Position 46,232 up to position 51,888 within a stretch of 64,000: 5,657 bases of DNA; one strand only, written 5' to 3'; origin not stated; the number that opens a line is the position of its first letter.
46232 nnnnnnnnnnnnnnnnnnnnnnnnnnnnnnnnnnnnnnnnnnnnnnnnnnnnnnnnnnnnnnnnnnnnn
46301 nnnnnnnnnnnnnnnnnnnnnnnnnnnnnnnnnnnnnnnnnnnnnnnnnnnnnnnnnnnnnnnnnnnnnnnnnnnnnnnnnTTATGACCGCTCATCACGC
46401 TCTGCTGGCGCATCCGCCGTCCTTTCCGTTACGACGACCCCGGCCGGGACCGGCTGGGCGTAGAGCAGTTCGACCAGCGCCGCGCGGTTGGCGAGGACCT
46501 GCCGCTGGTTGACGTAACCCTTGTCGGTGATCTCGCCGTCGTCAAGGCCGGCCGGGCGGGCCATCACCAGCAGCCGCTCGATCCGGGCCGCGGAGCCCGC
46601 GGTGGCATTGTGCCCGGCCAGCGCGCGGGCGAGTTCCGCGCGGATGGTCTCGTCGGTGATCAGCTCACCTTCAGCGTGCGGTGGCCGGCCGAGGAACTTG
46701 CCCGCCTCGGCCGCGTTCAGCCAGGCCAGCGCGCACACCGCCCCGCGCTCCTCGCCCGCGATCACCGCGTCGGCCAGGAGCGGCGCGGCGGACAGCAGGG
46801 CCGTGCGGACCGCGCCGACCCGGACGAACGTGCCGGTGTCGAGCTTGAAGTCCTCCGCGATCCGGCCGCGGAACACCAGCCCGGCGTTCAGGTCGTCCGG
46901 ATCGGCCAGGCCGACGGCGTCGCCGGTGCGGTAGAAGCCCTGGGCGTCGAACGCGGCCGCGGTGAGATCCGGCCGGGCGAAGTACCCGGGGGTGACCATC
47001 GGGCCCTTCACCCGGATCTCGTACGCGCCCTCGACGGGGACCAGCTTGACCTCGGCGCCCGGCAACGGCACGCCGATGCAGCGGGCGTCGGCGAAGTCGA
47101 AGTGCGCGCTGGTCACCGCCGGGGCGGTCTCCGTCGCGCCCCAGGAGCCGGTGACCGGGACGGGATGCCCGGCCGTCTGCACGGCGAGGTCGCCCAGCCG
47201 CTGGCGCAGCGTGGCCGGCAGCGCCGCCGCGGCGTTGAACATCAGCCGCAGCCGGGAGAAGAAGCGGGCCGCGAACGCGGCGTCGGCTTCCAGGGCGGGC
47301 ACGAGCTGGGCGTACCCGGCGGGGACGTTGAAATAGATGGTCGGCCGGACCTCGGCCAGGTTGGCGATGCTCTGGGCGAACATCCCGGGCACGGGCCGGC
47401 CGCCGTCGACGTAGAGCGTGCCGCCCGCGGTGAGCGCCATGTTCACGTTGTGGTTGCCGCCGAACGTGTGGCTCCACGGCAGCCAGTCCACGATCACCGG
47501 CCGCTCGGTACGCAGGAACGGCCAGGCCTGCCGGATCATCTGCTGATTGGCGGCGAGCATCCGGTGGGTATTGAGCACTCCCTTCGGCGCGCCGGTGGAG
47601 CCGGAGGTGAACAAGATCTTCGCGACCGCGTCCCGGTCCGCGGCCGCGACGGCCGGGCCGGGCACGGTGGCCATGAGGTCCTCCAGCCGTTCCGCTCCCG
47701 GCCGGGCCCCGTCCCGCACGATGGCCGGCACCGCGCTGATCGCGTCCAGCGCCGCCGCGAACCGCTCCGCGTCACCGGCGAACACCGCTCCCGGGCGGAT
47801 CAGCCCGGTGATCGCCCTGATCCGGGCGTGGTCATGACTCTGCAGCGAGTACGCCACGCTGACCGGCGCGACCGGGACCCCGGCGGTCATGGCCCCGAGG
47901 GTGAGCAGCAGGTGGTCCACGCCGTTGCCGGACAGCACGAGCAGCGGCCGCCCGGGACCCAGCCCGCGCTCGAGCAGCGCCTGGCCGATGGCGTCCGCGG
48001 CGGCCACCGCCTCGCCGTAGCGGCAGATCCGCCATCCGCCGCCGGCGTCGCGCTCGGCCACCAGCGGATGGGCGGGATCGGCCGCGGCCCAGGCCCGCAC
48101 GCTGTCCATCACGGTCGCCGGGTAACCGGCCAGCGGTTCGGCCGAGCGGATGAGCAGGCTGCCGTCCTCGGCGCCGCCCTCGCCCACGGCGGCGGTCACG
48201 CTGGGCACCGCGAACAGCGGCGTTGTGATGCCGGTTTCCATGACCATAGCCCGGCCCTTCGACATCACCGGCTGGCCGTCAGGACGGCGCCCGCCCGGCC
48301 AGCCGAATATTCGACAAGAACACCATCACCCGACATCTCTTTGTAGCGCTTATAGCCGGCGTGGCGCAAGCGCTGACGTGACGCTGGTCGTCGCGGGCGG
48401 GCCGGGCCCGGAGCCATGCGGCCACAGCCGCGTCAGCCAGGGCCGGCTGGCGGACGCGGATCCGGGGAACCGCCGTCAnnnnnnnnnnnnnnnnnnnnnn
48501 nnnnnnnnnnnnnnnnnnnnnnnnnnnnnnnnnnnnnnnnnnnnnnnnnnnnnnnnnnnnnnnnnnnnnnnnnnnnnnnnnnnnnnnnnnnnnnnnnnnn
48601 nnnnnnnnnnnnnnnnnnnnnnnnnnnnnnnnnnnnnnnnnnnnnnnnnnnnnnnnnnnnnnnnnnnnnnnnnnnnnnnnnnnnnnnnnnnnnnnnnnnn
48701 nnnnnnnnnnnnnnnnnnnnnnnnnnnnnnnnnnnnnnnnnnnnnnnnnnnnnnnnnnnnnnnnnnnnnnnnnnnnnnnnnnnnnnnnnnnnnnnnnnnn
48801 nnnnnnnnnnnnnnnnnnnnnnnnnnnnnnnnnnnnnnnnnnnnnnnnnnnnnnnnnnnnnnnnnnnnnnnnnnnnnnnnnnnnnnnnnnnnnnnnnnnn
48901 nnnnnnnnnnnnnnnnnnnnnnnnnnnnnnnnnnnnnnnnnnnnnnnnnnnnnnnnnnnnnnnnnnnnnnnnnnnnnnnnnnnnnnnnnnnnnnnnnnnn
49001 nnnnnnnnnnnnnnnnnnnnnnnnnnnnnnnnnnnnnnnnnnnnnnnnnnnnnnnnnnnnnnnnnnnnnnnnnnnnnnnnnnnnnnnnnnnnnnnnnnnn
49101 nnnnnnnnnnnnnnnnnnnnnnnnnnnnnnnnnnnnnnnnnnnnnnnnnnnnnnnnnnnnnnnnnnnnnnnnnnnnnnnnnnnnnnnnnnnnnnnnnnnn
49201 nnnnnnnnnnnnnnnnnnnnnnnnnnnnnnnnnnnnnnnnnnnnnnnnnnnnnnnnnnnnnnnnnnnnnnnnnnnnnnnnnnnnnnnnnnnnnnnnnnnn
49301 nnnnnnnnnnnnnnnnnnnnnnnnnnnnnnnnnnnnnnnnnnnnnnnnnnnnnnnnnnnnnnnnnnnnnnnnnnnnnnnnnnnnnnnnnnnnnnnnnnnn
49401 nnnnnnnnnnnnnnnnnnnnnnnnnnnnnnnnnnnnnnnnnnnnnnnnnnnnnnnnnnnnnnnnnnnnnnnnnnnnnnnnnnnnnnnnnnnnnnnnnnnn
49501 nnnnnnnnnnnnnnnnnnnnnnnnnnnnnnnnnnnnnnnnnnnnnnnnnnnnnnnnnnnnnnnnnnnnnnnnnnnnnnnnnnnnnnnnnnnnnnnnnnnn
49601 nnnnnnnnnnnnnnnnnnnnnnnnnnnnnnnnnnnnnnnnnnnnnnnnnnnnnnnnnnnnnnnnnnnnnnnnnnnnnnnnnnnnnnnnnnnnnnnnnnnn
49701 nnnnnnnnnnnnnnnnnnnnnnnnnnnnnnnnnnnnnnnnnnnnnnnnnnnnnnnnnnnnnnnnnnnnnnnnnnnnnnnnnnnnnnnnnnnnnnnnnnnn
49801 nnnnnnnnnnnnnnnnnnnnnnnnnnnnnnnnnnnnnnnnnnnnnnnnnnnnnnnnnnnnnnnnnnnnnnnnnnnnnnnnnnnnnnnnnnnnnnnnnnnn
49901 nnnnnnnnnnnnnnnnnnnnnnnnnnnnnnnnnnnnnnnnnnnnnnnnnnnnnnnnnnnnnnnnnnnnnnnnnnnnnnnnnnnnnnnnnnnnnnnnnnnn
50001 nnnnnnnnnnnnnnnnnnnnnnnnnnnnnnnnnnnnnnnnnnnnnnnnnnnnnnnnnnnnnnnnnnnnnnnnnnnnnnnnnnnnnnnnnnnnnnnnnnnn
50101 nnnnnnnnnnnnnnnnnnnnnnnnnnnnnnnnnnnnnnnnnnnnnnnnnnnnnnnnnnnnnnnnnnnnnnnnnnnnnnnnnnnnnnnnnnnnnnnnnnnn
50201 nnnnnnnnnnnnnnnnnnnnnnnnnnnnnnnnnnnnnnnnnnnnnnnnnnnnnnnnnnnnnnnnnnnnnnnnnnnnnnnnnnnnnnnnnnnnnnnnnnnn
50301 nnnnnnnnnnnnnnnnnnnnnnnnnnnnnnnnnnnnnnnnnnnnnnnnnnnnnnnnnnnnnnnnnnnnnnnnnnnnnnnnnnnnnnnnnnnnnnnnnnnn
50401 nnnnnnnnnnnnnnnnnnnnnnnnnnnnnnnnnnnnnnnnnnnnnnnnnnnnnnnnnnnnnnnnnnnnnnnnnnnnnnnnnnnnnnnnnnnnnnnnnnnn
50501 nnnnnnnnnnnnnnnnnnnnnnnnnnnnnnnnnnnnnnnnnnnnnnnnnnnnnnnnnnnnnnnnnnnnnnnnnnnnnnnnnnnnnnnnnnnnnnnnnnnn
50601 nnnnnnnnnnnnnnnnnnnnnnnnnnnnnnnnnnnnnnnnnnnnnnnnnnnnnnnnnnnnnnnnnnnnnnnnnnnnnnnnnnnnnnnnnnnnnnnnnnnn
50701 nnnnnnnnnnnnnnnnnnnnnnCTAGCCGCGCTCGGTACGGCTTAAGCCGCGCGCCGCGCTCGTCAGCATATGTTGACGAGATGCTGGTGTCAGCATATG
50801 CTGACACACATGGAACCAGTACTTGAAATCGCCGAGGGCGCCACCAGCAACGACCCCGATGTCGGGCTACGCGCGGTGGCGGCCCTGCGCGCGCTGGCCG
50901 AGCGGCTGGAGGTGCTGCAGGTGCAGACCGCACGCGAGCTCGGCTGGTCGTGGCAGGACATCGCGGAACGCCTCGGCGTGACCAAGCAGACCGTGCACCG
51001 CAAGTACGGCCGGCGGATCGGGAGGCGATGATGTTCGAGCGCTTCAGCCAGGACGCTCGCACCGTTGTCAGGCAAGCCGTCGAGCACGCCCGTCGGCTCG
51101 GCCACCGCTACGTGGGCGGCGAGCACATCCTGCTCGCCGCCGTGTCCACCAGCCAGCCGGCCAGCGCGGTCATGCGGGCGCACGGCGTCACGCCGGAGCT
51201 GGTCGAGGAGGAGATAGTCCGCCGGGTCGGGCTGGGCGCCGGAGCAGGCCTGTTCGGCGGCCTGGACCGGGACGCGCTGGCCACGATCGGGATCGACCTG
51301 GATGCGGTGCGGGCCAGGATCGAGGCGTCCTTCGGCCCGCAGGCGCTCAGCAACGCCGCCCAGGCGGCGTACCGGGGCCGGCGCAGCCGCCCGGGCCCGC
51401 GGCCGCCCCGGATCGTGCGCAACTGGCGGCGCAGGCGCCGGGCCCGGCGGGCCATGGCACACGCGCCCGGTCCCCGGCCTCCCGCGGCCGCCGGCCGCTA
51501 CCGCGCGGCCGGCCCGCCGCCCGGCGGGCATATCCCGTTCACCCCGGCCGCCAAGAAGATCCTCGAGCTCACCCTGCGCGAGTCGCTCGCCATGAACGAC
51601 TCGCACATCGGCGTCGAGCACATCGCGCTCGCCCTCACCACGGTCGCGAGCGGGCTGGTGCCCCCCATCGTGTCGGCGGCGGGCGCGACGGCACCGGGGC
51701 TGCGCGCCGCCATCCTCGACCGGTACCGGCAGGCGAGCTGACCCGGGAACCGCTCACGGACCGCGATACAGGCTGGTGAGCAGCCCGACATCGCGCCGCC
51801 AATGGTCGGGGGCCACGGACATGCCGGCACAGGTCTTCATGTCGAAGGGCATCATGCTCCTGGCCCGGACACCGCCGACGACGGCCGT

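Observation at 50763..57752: Two paralogous HTH + Clp_N modules with identical leaderless promoter and dual-palindrome operator architecture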

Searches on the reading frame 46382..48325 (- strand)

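Call 72: search_protein_families(library=pfam, proteins=[window:46382-48325:-], max_evalue=0.00001)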
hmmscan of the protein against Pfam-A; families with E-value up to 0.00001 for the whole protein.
window:46382-48325:- (647 aa): 1 family
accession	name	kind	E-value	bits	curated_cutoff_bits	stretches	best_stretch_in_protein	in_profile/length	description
PF00501.34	AMP-binding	-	1.2e-49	169.6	29.9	1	78-449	3-384/384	AMP-binding enzyme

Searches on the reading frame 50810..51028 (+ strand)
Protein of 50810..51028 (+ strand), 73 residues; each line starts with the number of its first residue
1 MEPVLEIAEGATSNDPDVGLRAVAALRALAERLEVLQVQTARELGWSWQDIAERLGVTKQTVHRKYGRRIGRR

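Call 3: search_protein_families(library=pfam, proteins=[window:50810-51028:+], max_evalue=0.1)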
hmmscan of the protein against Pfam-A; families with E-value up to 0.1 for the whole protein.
window:50810-51028:+ (73 aa): 24 families
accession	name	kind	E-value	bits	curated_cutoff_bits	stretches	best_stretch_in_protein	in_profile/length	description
PF13384.12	HTH_23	-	9.3e-07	28.9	24.6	1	37-64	10-36/50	Homeodomain-like domain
PF08281.18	Sigma70_r4_2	-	2.1e-05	24.5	25.7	1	42-67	23-48/54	Sigma-70, region 4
PF08279.18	HTH_11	-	9.1e-05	22.7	25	1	39-64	10-34/55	HTH domain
PF01381.28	HTH_3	-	0.00024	21.5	23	1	42-63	5-27/55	Helix-turn-helix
PF13404.12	HTH_AsnC-type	-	0.00025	21.2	27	1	47-64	19-36/42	AsnC-type helix-turn-helix domain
PF09339.16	HTH_IclR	-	0.0004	20.5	22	1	21-64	4-37/52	IclR helix-turn-helix domain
PF12802.13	MarR_2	-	0.0015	19.1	27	1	49-64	24-39/61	MarR family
PF13545.12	HTH_Crp_2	-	0.0024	18.2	27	1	26-65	7-42/70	Crp-like helix-turn-helix domain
PF00440.29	TetR_N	-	0.003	17.7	24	1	49-66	20-37/47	Bacterial regulatory proteins, tetR family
PF02796.21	HTH_7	-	0.0034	17.9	23.8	1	38-65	14-41/45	Helix-turn-helix domain of resolvase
PF24410.1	wHTH-HSP90_Na-assoc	-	0.0043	17.8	23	1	38-56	33-51/55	wHTH-Hsp90_Na associated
PF13412.12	HTH_24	-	0.0058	16.6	21.9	1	47-64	19-36/48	Winged helix-turn-helix DNA-binding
PF13560.12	HTH_31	-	0.0063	17.2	27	1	26-64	6-33/64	Helix-turn-helix domain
PF25213.1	HVO_A0261_N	-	0.0063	16.8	35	1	22-65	3-44/86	HVO_A0261 N-terminal domain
PF02954.25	HTH_8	-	0.0086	16.2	22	0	40-65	13-38/42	Bacterial regulatory protein, Fis family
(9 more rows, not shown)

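Call 4: search_protein_families(library=ncbifam, proteins=[window:50810-51028:+], max_evalue=0.1)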
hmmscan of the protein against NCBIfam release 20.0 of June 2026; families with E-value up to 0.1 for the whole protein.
window:50810-51028:+ (73 aa): 8 families
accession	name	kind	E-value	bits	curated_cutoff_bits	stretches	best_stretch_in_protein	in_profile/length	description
TIGR02937.1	sigma70-ECF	superfamily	0.003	17.2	42.9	1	24-67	113-155/165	sigma-70 family RNA polymerase sigma factor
TIGR03879.1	near_KaiC_dom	domain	0.0035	17.8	65.1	1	27-64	19-54/91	probable regulatory domain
TIGR02985.1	Sig70_bacteroi1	subfamily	0.017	15.4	126.4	1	39-66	124-151/162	RNA polymerase sigma-70 factor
NF040705.1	sigma_mbnA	exception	0.027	14.1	350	1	40-69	121-150/272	methanobactin precursor domain-containing sigma factor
TIGR02612.1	mob_myst_A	hypoth_equivalog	0.041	13.7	122.6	1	42-63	34-56/150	mobile mystery protein A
NF045644.1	TransRegBhcR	equivalog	0.045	13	350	1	24-64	20-59/267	HTH-type transcriptional regulator BhcR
TIGR02607.1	antidote_HigA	equivalog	0.046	13.6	47.7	1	34-64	9-39/81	HigA family addiction module antitoxin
NF041265.1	NadS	equivalog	0.047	14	60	1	4-52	14-61/94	NadS family protein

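Call 53: find_related_loci(query=window:50810-51028:+, collection=metagenome_contigs, flank=1500)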
Query window:50810-51028:+ (73 aa) in metagenome_contigs; peptide patterns used: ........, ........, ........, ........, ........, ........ (x = any residue, [..] = any of these).
600 stretches matched a pattern (row limit reached: there are more); 132 encode a relative of the query (tblastn E <= 1e-3); the best 80 are kept; 80 distinct loci.
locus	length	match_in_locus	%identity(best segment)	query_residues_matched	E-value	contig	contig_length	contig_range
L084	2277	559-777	99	1-73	2e-44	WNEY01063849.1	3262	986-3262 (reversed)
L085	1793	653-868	97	1-72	3e-43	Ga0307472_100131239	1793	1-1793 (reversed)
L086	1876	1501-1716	97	1-72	1e-42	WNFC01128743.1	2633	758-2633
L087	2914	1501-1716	94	1-72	3e-42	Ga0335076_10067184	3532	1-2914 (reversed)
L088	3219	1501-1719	93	1-73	4e-42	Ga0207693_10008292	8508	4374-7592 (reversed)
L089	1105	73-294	95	1-73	4e-43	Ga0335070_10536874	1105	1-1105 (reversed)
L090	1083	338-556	95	1-72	1e-42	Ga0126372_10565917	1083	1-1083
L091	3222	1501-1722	92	1-73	5e-40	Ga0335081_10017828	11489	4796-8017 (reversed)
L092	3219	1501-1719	89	1-73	2e-39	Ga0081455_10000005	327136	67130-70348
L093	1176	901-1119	86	1-73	3e-40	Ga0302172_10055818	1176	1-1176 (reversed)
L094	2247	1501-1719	88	1-72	1e-38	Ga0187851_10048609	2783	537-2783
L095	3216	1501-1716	86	1-72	2e-38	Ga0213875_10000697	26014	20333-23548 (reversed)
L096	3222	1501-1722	86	1-73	9e-38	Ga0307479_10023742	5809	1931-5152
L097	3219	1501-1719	84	1-73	1e-37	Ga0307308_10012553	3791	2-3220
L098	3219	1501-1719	84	1-73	1e-37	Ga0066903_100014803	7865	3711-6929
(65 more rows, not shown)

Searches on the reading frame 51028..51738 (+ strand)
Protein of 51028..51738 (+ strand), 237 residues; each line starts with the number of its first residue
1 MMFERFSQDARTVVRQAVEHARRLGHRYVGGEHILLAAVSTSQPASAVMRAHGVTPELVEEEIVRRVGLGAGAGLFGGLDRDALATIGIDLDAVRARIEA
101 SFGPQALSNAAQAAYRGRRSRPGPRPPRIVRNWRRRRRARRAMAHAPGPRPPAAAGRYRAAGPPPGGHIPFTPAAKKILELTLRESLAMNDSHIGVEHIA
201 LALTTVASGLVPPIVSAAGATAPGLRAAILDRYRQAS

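Call 3: search_protein_families(library=pfam, proteins=[window:51028-51738:+], max_evalue=0.1)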
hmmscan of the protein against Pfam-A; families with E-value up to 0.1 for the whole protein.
window:51028-51738:+ (237 aa): 1 family
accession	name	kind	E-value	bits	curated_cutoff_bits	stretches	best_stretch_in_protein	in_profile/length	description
PF02861.25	Clp_N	-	1.7e-23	82.9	20.7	2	17-66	1-51/53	Clp amino terminal domain, pathogenicity island component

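Call 4: search_protein_families(library=ncbifam, proteins=[window:51028-51738:+], max_evalue=0.1)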
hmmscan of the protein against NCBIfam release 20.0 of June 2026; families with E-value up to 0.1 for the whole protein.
window:51028-51738:+ (237 aa): 4 families
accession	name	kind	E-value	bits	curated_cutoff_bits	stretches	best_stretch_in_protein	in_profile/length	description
NF033607.0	disagg_AAA_ClpG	exception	2.3e-06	25.8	1900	1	11-78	169-237/932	AAA family protein disaggregase ClpG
NF033606.1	heat_AAA_ClpK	exception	3.2e-05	22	1900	1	15-74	194-254/949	heat shock survival AAA family ATPase ClpK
TIGR03346.1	chaperone_ClpB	equivalog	4.6e-05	22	1232.1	1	6-63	78-135/853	ATP-dependent chaperone ClpB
TIGR02639.1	ClpA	equivalog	0.0028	15.9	993.15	1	7-64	2-58/734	ATP-dependent Clp protease ATP-binding subunit ClpA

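Call 34: search_solved_structures(query=window:51028-51738:+, max_evalue=0.001, show_alignments=0)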
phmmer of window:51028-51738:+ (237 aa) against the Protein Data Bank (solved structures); distinct sequences matched with E-value up to 0.001: 37.
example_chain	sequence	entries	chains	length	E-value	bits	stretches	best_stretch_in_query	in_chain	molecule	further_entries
3fh2_A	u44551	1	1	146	6.7e-23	84.8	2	163-230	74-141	PROBABLE ATP-DEPENDENT PROTEASE (HEAT SHOCK PROTEIN)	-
3wdb_A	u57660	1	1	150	1.5e-22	83.7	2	164-229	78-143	Probable ATP-dependent Clp protease ATP-binding subunit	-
8b9u_A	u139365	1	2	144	2e-22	83.3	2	164-229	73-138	ATP-dependent Clp protease ATP-binding subunit ClpC1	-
8xqu_A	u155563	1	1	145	2e-22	83.3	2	164-229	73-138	ATP-dependent Clp protease ATP-binding subunit ClpC1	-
8ibo_A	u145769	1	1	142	2.1e-22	83.2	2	164-229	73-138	Negative regulator of genetic competence ClpC/mecB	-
6cn8_A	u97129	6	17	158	2.4e-22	83.1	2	164-230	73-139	ATP-dependent Clp protease ATP-binding subunit ClpC1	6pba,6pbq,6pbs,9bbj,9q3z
3wdc_A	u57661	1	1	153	2.6e-22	82.9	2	164-229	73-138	Probable ATP-dependent Clp protease ATP-binding subunit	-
7aa4_A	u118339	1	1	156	2.8e-22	82.8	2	164-230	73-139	Negative regulator of genetic competence ClpC/mecB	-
8ibp_A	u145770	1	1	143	4.2e-22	82.2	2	164-229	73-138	Negative regulator of genetic competence ClpC/mecB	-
3wde_A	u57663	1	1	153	6.6e-22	81.6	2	164-229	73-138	Probable ATP-dependent Clp protease ATP-binding subunit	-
3wdd_A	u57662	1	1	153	6.7e-22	81.6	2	164-229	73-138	Probable ATP-dependent Clp protease ATP-binding subunit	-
9din_A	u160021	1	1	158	9e-22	81.2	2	164-230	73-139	ATP-dependent Clp protease ATP-binding subunit ClpC1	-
9q5p_A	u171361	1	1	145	9.2e-22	81.1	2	164-229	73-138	ATP-dependent Clp protease ATP-binding subunit ClpC1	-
6ucr_A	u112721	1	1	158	1.9e-20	76.9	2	164-230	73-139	Negative regulator of genetic competence ClpC/mecB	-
8a8u_A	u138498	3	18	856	4.6e-19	72.3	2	164-230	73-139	ATP-dependent Clp protease ATP-binding subunit ClpC1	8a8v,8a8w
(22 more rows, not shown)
